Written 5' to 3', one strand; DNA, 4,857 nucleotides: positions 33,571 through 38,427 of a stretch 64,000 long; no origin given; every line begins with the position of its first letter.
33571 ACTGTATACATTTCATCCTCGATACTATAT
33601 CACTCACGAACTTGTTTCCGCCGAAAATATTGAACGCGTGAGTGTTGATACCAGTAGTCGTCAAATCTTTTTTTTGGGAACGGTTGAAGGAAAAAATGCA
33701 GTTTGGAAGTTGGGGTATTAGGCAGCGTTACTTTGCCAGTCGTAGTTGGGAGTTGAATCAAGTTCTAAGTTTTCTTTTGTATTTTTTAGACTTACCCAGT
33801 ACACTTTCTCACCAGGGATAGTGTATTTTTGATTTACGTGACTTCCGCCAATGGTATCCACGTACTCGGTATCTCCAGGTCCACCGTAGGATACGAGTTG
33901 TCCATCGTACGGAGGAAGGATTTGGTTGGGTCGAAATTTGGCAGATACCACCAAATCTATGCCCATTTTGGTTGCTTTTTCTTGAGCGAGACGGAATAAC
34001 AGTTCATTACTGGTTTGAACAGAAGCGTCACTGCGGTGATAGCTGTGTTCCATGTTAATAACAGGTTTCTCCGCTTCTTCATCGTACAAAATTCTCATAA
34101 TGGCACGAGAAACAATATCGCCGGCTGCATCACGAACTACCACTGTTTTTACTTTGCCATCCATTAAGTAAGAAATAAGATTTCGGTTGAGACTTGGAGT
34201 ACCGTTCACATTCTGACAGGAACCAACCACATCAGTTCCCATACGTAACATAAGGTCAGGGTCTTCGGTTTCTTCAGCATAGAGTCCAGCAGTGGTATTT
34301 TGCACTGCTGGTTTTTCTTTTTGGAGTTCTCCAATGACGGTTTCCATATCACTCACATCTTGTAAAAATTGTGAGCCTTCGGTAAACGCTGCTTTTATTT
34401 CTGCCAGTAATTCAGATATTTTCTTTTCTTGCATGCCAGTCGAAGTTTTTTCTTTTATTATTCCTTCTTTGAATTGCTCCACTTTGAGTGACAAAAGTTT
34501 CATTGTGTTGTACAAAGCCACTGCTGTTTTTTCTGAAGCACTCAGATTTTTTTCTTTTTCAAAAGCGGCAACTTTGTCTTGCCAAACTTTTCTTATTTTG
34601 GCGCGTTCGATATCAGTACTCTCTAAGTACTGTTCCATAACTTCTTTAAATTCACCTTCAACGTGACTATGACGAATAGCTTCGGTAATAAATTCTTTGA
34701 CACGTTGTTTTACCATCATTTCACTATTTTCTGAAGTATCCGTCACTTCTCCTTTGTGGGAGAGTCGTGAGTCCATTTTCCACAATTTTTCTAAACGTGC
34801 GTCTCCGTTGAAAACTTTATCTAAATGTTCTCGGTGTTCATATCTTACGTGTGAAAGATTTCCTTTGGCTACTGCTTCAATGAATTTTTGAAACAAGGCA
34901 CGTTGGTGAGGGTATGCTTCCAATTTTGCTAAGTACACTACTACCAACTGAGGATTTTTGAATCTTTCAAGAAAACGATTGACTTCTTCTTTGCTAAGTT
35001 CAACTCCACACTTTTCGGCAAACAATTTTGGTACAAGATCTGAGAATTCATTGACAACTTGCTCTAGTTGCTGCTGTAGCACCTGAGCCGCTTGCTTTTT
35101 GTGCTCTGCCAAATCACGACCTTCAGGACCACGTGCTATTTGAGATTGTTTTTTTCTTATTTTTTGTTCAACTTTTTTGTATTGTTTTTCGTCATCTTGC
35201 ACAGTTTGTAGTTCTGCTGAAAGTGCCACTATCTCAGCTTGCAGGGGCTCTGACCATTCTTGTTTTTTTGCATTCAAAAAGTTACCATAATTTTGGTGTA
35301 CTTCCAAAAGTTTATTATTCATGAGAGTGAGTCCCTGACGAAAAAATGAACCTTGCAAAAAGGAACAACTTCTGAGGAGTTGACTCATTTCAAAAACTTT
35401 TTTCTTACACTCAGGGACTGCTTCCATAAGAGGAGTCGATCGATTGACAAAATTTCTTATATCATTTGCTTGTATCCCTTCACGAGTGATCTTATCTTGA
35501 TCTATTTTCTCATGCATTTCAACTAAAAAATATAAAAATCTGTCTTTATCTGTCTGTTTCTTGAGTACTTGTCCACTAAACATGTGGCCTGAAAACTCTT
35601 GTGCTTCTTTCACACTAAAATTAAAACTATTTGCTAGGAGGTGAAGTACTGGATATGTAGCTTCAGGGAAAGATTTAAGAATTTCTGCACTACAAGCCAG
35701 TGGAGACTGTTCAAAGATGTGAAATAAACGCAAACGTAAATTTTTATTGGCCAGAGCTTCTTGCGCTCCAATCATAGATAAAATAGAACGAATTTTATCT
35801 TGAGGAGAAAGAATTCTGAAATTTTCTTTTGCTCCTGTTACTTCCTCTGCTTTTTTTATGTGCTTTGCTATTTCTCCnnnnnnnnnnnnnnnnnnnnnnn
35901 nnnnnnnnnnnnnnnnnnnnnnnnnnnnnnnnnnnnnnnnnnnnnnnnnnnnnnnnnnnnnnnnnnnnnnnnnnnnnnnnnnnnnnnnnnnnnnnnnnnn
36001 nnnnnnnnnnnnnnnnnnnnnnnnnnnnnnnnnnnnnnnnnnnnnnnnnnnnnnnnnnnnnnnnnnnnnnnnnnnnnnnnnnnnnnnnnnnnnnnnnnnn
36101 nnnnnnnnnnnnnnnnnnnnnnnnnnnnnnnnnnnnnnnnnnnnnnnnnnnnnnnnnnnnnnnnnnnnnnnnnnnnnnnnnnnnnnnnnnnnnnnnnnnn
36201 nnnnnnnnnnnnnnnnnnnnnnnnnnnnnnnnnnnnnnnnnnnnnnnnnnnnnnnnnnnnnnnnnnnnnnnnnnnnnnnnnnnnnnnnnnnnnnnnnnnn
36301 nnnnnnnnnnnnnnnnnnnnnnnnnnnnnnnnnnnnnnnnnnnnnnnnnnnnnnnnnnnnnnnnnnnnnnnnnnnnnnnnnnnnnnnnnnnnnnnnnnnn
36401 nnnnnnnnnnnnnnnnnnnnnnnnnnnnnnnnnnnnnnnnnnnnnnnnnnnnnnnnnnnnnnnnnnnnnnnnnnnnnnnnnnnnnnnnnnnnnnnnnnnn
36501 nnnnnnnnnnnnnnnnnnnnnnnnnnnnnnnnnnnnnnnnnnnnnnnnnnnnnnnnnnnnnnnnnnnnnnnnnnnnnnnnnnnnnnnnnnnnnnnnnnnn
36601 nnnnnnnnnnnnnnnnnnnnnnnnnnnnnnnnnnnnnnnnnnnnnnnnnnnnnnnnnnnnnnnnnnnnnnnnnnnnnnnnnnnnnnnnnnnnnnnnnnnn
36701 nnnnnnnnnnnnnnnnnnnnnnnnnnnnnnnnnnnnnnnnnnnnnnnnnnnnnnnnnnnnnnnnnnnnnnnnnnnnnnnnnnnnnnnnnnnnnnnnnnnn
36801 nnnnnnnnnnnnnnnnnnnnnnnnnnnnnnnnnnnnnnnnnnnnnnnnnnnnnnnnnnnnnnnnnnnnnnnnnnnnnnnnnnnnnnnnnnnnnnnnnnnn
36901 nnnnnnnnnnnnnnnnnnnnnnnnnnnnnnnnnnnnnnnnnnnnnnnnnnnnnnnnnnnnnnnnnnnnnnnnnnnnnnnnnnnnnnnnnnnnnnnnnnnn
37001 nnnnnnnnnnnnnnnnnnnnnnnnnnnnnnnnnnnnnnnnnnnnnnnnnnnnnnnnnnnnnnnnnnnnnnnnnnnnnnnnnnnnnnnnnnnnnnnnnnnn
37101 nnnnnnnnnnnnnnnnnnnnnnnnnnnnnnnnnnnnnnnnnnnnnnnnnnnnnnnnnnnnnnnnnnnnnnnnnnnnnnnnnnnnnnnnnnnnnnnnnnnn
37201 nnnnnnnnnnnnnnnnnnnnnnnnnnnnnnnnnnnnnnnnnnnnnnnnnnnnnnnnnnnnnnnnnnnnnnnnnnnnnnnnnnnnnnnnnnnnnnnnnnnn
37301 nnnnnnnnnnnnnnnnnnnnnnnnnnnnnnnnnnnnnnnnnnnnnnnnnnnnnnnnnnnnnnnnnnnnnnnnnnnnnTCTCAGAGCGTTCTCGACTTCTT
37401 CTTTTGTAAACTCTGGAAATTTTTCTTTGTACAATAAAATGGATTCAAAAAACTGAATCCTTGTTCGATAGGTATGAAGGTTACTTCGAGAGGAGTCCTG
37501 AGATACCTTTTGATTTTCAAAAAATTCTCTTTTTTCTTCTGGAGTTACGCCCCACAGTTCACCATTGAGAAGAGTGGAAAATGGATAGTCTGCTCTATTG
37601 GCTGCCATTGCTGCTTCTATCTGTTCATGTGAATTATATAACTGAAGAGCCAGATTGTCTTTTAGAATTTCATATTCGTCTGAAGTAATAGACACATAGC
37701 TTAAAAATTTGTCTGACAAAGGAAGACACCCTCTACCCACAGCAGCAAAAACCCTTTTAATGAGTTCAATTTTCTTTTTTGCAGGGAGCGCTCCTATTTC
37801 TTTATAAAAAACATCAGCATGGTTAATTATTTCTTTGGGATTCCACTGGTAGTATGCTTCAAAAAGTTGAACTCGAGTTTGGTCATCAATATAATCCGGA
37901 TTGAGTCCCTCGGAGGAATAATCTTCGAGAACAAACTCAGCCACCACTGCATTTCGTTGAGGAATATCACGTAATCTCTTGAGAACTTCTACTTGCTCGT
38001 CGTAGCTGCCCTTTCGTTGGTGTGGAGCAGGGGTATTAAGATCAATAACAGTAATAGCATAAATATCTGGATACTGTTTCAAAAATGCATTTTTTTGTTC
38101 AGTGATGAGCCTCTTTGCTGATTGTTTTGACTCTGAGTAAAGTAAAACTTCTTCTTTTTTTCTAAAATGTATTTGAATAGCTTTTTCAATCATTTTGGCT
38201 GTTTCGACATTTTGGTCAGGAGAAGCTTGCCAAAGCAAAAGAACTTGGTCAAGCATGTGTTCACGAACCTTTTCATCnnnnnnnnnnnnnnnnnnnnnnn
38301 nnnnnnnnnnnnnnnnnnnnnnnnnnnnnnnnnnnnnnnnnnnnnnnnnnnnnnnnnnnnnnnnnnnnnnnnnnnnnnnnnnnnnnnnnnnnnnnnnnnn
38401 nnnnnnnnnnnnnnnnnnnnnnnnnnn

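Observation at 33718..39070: Orphan 1721-aa giant protein with a small coiled-coil ORF and hairpin immediately upstream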

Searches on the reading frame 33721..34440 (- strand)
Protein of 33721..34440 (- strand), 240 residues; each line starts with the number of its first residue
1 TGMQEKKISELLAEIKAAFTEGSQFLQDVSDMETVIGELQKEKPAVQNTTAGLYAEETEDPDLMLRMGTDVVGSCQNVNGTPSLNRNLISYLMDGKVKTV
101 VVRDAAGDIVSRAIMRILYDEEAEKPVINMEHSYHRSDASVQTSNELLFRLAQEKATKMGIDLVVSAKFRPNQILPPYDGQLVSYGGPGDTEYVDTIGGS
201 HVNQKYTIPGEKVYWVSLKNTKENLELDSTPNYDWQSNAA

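Call 13: find_homologous_proteins(query=window:33721-34440:-, max_evalue=0.01)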
Query window:33721-34440:-: 480 candidates shared short words with the query, none scored E <= 0.01.

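Call 25: search_protein_families(library=pfam, proteins=[window:33721-34320:-], max_evalue=1)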
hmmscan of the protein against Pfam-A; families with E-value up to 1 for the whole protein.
window:33721-34320:- (200 aa): 1 family
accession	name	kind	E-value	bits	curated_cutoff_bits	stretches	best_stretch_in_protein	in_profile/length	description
PF23209.2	IDM1_C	-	0.25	11.8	33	1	64-98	39-73/140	Increased DNA methylation 1, C-terminal domain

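Call 32: predict_structure(protein=window:33721-34380:-)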
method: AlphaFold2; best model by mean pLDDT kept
length: 220 residues; sequences in the alignment: 1
mean_pLDDT: 49.7   pTM: 0.47
mean pLDDT of the five models: 49.7, 40.3, 39.2, 38.9, 31.7
residues with pLDDT >= 90: 0; 70-90: 25; 50-70: 90; < 50: 105
segments of 3 or more residues with pLDDT < 50: 1-70, 170-187, 207-220
pLDDT, mean of each block of 10 residues (from residue 1): 42 33 27 35 36 28 39 56 62 69 71 63 62 70 70 55 57 35 43 60 50 30
secondary structure, 60 per line:
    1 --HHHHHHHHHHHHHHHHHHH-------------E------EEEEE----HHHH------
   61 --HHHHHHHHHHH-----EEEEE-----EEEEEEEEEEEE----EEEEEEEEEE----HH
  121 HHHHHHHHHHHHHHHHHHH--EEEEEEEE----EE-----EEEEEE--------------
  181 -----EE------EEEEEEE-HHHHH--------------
elements in order: H3-21 E42-46 H51-54 H63-73 E79-83 E89-100 E105-114 H119-139 E142-149 E161-166 E194-200 H202-206

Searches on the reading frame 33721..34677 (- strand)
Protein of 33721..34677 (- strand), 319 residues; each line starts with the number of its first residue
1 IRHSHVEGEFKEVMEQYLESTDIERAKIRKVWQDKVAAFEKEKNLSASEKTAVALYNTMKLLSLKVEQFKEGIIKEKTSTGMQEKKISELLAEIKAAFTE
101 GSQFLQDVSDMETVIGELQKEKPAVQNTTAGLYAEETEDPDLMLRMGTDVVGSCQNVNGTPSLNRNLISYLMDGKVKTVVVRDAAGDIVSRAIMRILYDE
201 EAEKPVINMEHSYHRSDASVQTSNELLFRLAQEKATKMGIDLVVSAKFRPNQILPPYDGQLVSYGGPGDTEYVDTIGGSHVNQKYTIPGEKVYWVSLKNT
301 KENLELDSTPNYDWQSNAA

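Call 25: search_protein_families(library=pfam, proteins=[window:33721-34677:-], max_evalue=1)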
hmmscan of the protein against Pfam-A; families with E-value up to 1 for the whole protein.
window:33721-34677:- (319 aa): 1 family
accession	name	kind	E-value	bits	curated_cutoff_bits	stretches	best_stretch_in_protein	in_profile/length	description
PF06480.20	FtsH_ext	-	0.26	12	25.5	0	167-243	34-99/103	FtsH Extracellular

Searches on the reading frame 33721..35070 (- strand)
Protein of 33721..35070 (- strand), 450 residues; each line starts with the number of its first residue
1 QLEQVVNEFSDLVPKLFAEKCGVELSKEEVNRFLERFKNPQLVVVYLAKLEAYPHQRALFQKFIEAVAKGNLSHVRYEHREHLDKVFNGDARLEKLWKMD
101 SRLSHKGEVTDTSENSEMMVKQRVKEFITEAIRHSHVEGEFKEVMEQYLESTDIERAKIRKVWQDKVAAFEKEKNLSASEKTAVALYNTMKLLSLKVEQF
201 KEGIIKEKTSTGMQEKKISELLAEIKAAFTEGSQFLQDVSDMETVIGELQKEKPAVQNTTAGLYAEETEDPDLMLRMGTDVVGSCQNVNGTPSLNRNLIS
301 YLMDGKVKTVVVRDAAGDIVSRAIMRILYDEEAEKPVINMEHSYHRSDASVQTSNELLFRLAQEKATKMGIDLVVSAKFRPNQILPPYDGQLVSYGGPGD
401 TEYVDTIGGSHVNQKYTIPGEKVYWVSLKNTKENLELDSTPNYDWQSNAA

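Call 55: search_solved_structures(query=A5, max_evalue=10, show_alignments=2)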
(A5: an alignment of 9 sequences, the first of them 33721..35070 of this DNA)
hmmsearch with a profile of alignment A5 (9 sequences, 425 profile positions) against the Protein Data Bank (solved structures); distinct sequences matched with E-value up to 10: 4.
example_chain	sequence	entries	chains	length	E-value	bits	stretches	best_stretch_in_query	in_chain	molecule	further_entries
8th8_I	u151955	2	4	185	0.024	16.9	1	12-70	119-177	EF-hand calcium-binding domain protein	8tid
5lkw_A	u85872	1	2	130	0.29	13.4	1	134-208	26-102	Putative OmpA family lipoprotein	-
8zen_B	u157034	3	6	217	0.72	12.1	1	164-270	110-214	Adr-2-binding protein 1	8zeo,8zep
5n2c_A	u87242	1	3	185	0.82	11.9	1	134-208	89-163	Putative OmpA family lipoprotein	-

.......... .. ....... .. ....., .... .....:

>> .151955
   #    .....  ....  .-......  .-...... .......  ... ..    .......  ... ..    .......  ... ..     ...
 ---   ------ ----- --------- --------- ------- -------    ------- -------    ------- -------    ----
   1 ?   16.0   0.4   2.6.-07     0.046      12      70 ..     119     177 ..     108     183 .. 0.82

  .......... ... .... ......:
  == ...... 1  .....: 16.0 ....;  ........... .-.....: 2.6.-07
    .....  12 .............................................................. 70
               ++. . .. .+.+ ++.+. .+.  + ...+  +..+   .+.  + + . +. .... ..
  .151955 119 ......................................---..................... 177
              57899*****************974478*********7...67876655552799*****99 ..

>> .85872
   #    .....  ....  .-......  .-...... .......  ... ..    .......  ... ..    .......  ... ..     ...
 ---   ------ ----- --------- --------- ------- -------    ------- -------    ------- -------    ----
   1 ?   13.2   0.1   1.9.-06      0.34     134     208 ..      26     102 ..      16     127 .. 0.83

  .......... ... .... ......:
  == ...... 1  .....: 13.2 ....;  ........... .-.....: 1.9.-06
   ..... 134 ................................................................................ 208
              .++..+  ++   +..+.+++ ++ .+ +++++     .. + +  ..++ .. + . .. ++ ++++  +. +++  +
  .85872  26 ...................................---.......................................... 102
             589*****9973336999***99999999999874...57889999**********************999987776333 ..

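Call 65: predict_structure(alignment_id=A6)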
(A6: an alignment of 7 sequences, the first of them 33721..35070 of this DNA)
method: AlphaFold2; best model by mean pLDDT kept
length: 450 residues; sequences in the alignment: 7
mean_pLDDT: 73.3   pTM: 0.56
mean pLDDT of the five models: 73.3, 73.0, 72.4, 72.2, 66.8
residues with pLDDT >= 90: 63; 70-90: 246; 50-70: 74; < 50: 67
segments of 3 or more residues with pLDDT < 50: 108-114, 253-259, 277-294, 398-411, 430-450
pLDDT, mean of each block of 10 residues (from residue 1): 80 81 83 74 59 65 83 79 84 89 64 53 77 81 92 89 89 77 93 84 79 82 91 83 78 50 80 55 39 56 80 80 86 90 70 83 90 81 76 62 34 61 73 34 28
secondary structure, 60 per line:
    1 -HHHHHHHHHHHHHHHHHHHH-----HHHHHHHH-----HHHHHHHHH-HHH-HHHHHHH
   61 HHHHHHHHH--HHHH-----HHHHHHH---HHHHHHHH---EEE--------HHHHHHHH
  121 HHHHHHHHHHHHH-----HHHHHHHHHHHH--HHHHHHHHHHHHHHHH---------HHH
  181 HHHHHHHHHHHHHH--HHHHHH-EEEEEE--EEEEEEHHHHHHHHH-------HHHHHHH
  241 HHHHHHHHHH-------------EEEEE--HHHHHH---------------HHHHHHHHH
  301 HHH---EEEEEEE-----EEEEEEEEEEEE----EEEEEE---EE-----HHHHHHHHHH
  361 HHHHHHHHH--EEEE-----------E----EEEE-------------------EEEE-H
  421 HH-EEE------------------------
elements in order: H2-21 H27-34 H40-48 H54-69 H72-75 H81-87 H91-98 E102-104 H113-133 H139-150 H153-168 H178-194 H197-202 E204-209 E212-217 H218-226 H234-250 E264-268 H271-276 H292-303 E307-313 E319-330 E335-340 H351-369 E372-375 E392-395 E415-418 E424-426

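Call 68: fold_search(model_id=the predicted structure, library=pdb)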
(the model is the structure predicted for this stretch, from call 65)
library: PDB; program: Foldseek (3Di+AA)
matches with E <= 10: 663; with E <= 0.001: 0
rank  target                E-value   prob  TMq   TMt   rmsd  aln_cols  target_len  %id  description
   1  4u9v                  1.2e-02  1.00  0.15  0.31   3.4        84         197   13  Crystal structure of NatD (Naa40p) bound to acetyl CoA (released 2015-01-28)
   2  4u9w_D                1.2e-02  1.00  0.15  0.32   3.4        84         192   13  Crystal Structure of NatD bound to H4/H2A peptide and CoA (released 2015-01-28)
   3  4u9w_C                1.3e-02  1.00  0.15  0.32   3.4        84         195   13  Crystal Structure of NatD bound to H4/H2A peptide and CoA (released 2015-01-28)
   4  7kpu_A                1.4e-02  1.00  0.15  0.32   3.4        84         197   14  Crystal structure of human NatD (NAA40) bound to a bisubstrate analogue with a C-3 linker (released 2021-06-16)
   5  4u9w_A                1.5e-02  1.00  0.15  0.31   3.7        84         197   13  Crystal Structure of NatD bound to H4/H2A peptide and CoA (released 2015-01-28)
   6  5u08_B                1.8e-02  1.00  0.21  0.56   3.9       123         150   19  Crystal structure of an aminoglycoside acetyltransferase meta-AAC0020 from an uncultured soil metagenomic sample in co (released 2017-02-08)
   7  7n1l_M                2.2e-02  1.00  0.17  0.51   4.9        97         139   18  Crystal Structure of Ribosomal-protein-alanine N-acetyltransferase from Brucella melitensis biovar Abortus 2308 (released 2021-06-16)
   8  1qsm_A                2.3e-02  1.00  0.16  0.44   5.2       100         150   13  Histone Acetyltransferase HPA2 from Saccharomyces Cerevisiae in Complex with Acetyl Coenzyme A (released 1999-12-22)
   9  7n1l_H                2.3e-02  1.00  0.21  0.57   4.7       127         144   16  Crystal Structure of Ribosomal-protein-alanine N-acetyltransferase from Brucella melitensis biovar Abortus 2308 (released 2021-06-16)
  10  2eui_E                2.4e-02  1.00  0.22  0.59   4.3       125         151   15  Crystal structure of a probable acetyltransferase (released 2005-12-06)
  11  5u08_D                2.7e-02  1.00  0.20  0.53   4.2       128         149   18  Crystal structure of an aminoglycoside acetyltransferase meta-AAC0020 from an uncultured soil metagenomic sample in co (released 2017-02-08)
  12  7n1l_F                2.8e-02  1.00  0.17  0.50   3.8        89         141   19  Crystal Structure of Ribosomal-protein-alanine N-acetyltransferase from Brucella melitensis biovar Abortus 2308 (released 2021-06-16)
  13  7n1l_P                2.8e-02  1.00  0.17  0.50   3.8        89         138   19  Crystal Structure of Ribosomal-protein-alanine N-acetyltransferase from Brucella melitensis biovar Abortus 2308 (released 2021-06-16)
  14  4my0_F                2.8e-02  0.99  0.20  0.23   4.2       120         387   13  Crystal Structure of GCN5-related N-acetyltransferase from Kribbella flavida (released 2013-11-06)
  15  7n1l_A                2.9e-02  1.00  0.17  0.47   3.9        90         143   18  Crystal Structure of Ribosomal-protein-alanine N-acetyltransferase from Brucella melitensis biovar Abortus 2308 (released 2021-06-16)
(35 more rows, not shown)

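Call 93: fold_search(model_id=the predicted structure, library=viral)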
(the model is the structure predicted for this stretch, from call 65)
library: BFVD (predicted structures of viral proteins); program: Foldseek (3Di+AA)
matches with E <= 10: 389; with E <= 0.001: 2
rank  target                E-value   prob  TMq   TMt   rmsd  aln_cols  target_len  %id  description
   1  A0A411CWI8            2.3e-04  1.00  0.20  0.26  14.3       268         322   15  (no name in the UniProt tables at hand)
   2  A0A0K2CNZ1            4.9e-04  0.99  0.22  0.22  15.3       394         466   14  Uncharacterized protein [Brevibacillus phage SecTim467]
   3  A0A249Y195            1.2e-03  1.00  0.27  0.21  12.4       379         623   13  (no name in the UniProt tables at hand)
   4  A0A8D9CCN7            1.4e-03  0.98  0.20  0.29  16.1       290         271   14  Uncharacterized protein [uncultured marine phage]
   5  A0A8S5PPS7            1.7e-03  0.97  0.21  0.18  16.8       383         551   11  Uncharacterized protein [Siphoviridae sp. ctZro7]
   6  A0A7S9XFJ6            2.8e-03  1.00  0.20  0.45  11.4       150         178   14  Uncharacterized protein [Virus NIOZ-UU157]
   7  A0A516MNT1            3.1e-03  0.99  0.20  0.23  11.1       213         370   11  (no name in the UniProt tables at hand)
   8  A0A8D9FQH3            3.2e-03  0.99  0.20  0.15  16.3       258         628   12  Uncharacterized protein [uncultured marine phage]
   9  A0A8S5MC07            6.0e-03  1.00  0.17  0.49   9.1       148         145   15  Myristoyl-CoA:protein N-myristoyltransferase, N-terminal domain [Podoviridae sp. ct53O25]
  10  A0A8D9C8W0            9.8e-03  0.92  0.20  0.18  13.3       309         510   12  Uncharacterized protein [uncultured marine phage]
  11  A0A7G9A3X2            1.1e-02  0.63  0.20  0.14  36.0       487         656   13  Uncharacterized protein [Bacteriophage sp.]
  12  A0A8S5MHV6            1.3e-02  1.00  0.21  0.54   4.5       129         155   10  Acetyltransferase domain containing protein [Siphoviridae sp. ctvyM23]
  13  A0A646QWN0            1.6e-02  1.00  0.16  0.45  11.2       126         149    9  (no name in the UniProt tables at hand)
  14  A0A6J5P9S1            1.7e-02  1.00  0.17  0.42   3.7       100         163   18  Uncharacterized protein [uncultured Caudovirales phage]
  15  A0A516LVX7            1.9e-02  0.99  0.19  0.48   5.5       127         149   12  (no name in the UniProt tables at hand)
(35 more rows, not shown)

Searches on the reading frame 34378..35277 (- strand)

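Call 25: search_protein_families(library=pfam, proteins=[window:34378-35277:-], max_evalue=1)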
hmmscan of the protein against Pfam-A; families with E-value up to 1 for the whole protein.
window:34378-35277:- (300 aa): 2 families
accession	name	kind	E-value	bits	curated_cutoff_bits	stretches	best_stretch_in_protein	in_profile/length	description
PF20716.2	ATPTG10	-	0.085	13.8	25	1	207-246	38-77/99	ATPTG10-like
PF12388.14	Peptidase_M57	-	0.12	12.5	21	1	211-268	22-81/212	Dual-action HEIGH metallo-peptidase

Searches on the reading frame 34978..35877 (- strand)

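Call 25: search_protein_families(library=pfam, proteins=[window:34978-35877:-], max_evalue=1)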
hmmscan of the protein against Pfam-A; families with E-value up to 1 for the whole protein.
window:34978-35877:- (300 aa): 3 families
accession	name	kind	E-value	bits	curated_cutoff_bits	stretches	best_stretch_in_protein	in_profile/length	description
PF07303.18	Occludin_ELL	-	0.18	13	31.2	1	211-274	33-92/101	Occludin homology domain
PF21329.2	CYP38_PsbQ-like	-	0.23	12.4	27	1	212-283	20-91/117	Peptidyl-prolyl cis-trans isomerase CYP38-like, PsbQ-like domain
PF12848.13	ABC_tran_Xtn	-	0.38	11.3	25.9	1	227-274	27-70/85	ABC transporter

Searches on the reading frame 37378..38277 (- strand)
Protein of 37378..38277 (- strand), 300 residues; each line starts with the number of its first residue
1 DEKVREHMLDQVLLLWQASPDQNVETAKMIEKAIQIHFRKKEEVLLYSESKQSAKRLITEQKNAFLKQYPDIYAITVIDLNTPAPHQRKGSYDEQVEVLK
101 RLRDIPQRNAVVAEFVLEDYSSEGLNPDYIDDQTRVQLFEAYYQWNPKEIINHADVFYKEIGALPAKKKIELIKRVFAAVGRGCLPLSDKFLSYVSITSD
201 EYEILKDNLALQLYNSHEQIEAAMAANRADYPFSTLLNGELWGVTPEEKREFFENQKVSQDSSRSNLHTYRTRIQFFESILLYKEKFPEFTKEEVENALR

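Call 25: search_protein_families(library=pfam, proteins=[window:37378-38277:-], max_evalue=1)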
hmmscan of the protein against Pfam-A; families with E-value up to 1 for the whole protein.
window:37378-38277:- (300 aa): 2 families
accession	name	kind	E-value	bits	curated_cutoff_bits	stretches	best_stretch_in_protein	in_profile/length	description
PF12960.12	DUF3849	-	0.014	15.9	25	1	14-41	16-43/123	Protein of unknown function (DUF3849)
PF25262.1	DUF7862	-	0.055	14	27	1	27-62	3-38/85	Domain of unknown function (DUF7862)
